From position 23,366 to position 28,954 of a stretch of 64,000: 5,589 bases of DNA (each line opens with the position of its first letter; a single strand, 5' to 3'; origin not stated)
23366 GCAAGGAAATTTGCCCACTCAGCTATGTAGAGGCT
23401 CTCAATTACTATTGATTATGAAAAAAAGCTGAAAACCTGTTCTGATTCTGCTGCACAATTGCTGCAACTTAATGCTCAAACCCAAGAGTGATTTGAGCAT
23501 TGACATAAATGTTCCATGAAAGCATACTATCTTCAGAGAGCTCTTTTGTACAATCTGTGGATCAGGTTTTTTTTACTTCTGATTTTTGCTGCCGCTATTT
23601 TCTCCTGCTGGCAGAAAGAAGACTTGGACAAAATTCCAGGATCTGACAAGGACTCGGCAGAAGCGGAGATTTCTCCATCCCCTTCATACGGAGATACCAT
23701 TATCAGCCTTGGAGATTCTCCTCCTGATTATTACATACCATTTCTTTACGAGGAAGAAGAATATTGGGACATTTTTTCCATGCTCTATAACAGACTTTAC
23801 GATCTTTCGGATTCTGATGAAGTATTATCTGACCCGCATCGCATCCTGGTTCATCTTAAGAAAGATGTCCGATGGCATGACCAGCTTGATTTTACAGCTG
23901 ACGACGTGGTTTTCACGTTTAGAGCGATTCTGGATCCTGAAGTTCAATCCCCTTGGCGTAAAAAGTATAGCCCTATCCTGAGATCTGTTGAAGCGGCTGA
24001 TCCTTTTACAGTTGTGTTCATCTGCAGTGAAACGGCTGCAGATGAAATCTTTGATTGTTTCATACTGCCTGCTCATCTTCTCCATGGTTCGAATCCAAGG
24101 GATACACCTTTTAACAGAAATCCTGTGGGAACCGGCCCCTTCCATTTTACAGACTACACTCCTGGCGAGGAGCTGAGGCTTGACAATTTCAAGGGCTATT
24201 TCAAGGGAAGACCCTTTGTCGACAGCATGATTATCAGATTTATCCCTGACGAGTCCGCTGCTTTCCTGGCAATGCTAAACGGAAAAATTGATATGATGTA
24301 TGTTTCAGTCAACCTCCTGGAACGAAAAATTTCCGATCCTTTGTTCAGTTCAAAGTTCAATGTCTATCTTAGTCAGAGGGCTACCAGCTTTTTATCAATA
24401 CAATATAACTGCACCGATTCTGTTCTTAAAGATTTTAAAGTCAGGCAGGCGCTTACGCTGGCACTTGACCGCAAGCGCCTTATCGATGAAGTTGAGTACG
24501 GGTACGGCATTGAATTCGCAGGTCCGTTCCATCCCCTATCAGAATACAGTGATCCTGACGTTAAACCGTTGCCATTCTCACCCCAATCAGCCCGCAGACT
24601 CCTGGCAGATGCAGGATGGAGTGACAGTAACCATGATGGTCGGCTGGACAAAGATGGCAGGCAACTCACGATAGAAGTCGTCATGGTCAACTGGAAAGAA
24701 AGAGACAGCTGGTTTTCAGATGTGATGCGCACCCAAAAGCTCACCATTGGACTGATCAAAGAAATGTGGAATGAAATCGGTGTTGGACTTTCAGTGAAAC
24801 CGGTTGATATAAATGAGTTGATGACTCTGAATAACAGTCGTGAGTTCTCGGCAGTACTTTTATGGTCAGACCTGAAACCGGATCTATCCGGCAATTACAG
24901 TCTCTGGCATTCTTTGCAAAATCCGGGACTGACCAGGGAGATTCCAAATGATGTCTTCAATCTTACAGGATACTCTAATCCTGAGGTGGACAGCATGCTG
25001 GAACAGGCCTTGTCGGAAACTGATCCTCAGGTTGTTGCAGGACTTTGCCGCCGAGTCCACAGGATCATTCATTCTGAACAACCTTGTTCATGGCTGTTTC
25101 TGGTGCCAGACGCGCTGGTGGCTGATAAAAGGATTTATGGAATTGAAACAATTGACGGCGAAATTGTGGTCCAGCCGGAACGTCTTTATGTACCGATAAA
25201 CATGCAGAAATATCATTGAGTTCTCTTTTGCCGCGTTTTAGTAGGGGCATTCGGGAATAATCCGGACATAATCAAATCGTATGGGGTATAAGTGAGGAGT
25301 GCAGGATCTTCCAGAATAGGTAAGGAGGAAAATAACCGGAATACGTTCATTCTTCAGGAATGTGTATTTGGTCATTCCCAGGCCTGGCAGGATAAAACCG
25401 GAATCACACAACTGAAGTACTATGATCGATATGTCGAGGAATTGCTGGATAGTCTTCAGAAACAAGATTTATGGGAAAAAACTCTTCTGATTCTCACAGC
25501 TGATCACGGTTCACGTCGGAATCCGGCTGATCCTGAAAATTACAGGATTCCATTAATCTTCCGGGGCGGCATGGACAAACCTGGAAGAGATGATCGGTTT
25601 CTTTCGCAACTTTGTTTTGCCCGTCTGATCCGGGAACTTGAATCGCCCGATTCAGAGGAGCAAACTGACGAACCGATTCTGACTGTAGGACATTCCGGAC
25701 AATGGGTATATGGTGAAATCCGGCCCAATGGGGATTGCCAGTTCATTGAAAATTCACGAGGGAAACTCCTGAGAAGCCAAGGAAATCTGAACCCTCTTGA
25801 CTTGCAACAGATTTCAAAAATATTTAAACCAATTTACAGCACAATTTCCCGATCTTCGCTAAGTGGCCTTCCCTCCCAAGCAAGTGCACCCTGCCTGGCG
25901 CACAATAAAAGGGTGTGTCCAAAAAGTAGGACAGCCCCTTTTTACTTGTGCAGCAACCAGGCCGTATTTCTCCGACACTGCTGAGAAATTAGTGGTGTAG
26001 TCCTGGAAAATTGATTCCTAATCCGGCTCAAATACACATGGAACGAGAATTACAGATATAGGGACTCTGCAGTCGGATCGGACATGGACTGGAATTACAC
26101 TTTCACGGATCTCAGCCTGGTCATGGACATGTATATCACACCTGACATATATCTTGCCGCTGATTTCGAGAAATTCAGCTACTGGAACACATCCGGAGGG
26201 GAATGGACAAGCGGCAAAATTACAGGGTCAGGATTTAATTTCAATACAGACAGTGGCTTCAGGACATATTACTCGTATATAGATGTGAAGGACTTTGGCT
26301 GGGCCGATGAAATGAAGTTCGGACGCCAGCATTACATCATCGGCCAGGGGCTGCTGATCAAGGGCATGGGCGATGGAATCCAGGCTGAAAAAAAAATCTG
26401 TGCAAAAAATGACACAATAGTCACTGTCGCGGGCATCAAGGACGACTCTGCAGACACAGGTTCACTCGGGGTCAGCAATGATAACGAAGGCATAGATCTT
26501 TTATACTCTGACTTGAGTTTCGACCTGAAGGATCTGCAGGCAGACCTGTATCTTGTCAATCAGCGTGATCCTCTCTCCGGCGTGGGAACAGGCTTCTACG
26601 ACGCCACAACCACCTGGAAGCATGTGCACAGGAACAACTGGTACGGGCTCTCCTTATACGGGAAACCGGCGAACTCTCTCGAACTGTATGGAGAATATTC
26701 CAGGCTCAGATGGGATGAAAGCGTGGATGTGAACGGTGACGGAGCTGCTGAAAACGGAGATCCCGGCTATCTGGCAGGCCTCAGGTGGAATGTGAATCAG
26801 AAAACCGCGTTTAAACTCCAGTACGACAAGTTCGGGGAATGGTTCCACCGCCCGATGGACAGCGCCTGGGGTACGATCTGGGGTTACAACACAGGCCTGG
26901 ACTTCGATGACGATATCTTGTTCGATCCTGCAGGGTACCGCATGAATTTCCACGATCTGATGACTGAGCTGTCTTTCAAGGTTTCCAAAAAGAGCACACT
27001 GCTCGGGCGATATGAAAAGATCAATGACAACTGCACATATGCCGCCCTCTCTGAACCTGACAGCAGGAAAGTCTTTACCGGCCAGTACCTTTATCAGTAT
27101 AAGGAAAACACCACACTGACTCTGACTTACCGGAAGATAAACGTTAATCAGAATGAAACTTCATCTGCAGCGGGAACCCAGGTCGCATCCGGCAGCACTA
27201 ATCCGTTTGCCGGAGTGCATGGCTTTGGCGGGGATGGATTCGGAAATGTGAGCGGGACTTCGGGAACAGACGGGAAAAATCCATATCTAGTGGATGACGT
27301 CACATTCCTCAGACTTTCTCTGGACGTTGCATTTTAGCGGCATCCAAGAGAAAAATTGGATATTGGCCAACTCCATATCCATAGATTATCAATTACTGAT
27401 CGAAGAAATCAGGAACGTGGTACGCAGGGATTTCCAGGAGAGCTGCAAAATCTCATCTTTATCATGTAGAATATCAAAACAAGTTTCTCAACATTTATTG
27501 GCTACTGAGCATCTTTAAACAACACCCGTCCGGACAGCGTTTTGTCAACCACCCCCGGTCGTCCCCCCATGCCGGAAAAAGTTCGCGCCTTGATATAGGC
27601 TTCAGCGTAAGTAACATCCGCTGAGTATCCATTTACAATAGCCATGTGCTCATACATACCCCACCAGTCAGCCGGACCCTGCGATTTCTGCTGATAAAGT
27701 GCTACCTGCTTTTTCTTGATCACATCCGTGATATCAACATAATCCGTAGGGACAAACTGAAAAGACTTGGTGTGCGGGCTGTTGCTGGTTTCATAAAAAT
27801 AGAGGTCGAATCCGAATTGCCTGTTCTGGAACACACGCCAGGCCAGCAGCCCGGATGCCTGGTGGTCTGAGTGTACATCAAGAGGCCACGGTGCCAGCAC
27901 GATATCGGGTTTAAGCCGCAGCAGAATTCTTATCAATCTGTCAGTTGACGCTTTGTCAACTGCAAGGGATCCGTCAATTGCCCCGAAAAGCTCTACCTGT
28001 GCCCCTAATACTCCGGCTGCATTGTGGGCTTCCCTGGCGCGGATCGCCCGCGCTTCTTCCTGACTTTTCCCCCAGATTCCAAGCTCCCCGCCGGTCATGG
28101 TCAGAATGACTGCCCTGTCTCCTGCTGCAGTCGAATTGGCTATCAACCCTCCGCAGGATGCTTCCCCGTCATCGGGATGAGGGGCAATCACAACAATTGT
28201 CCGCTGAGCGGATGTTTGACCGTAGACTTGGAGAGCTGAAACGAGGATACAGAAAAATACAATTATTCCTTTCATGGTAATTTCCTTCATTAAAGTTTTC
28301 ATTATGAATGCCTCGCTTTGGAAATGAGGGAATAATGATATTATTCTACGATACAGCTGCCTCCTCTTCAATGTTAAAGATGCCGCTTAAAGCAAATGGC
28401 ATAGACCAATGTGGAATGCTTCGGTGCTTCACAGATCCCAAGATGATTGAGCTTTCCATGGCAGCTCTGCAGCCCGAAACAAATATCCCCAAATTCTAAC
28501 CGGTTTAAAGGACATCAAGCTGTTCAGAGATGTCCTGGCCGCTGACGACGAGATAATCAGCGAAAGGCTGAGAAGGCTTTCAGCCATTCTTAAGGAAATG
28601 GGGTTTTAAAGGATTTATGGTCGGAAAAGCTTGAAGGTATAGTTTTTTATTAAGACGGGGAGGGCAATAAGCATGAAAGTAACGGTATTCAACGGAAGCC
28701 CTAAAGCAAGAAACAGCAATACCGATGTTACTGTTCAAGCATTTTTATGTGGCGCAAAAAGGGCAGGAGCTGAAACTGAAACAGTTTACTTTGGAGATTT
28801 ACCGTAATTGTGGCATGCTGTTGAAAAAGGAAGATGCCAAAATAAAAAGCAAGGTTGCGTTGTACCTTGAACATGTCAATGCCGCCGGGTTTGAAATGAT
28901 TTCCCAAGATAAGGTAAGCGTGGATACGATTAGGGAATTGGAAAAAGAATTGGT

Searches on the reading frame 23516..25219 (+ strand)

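Call 6: search_protein_families(library=pfam, proteins=[window:23516-25219:+])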
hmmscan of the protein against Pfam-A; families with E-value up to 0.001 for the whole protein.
window:23516-25219:+ (567 aa): 1 family
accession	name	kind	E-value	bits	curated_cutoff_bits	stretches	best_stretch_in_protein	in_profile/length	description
PF00496.27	SBP_bac_5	-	4.7e-64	217.2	32.4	1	97-464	6-360/368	Bacterial extracellular solute-binding proteins, family 5 Middle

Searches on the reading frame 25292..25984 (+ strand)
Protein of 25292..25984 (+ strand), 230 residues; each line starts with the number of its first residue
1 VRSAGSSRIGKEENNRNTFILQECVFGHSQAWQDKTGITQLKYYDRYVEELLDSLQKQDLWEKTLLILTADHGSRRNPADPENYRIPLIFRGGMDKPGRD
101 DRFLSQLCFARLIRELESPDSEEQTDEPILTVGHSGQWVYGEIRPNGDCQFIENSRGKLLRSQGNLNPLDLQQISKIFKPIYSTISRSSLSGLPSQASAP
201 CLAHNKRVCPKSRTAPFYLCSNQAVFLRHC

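Call 6: search_protein_families(library=pfam, proteins=[window:25292-25984:+])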
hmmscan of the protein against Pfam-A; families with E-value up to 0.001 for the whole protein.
window:25292-25984:+ (230 aa): 4 families
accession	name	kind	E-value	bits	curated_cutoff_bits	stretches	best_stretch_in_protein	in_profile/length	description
PF01663.27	Phosphodiest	-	1.6e-08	35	23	1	26-80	173-226/342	Type I phosphodiesterase / nucleotide pyrophosphatase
PF00884.28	Sulfatase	-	5.5e-08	32.9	25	1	40-107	209-289/301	Sulfatase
PF02995.22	DUF229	-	0.00015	21.1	25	1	33-78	302-347/496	Protein of unknown function (DUF229)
PF01676.23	Metalloenzyme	-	0.001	19.1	24.3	0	27-76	161-204/252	Metalloenzyme superfamily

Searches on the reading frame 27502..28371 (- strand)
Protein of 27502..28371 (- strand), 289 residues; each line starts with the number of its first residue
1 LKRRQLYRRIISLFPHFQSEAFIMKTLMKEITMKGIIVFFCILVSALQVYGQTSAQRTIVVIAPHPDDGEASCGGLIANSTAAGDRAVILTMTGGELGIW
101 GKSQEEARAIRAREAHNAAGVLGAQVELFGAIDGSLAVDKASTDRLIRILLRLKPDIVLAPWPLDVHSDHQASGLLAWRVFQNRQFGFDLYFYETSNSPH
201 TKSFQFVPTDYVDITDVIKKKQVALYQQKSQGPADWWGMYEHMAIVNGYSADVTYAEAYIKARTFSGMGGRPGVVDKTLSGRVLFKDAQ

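Call 6: search_protein_families(library=pfam, proteins=[window:27502-28371:-])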
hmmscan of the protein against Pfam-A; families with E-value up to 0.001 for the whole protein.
window:27502-28371:- (289 aa): 1 family
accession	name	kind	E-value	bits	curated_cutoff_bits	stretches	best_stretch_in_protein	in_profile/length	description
PF02585.22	PIG-L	-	2.7e-25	89.8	28.2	1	60-179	1-127/129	GlcNAc-PI de-N-acetylase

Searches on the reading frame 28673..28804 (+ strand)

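Call 46: search_protein_families(library=pfam, proteins=[window:28673-28804:+], max_evalue=0.5)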
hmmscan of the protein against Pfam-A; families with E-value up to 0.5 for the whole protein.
seq(44 aa): 1 family
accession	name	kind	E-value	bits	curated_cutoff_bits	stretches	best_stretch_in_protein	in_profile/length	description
PF03358.20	FMN_red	-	2.9e-05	24.1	24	1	1-43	1-42/152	NADPH-dependent FMN reductase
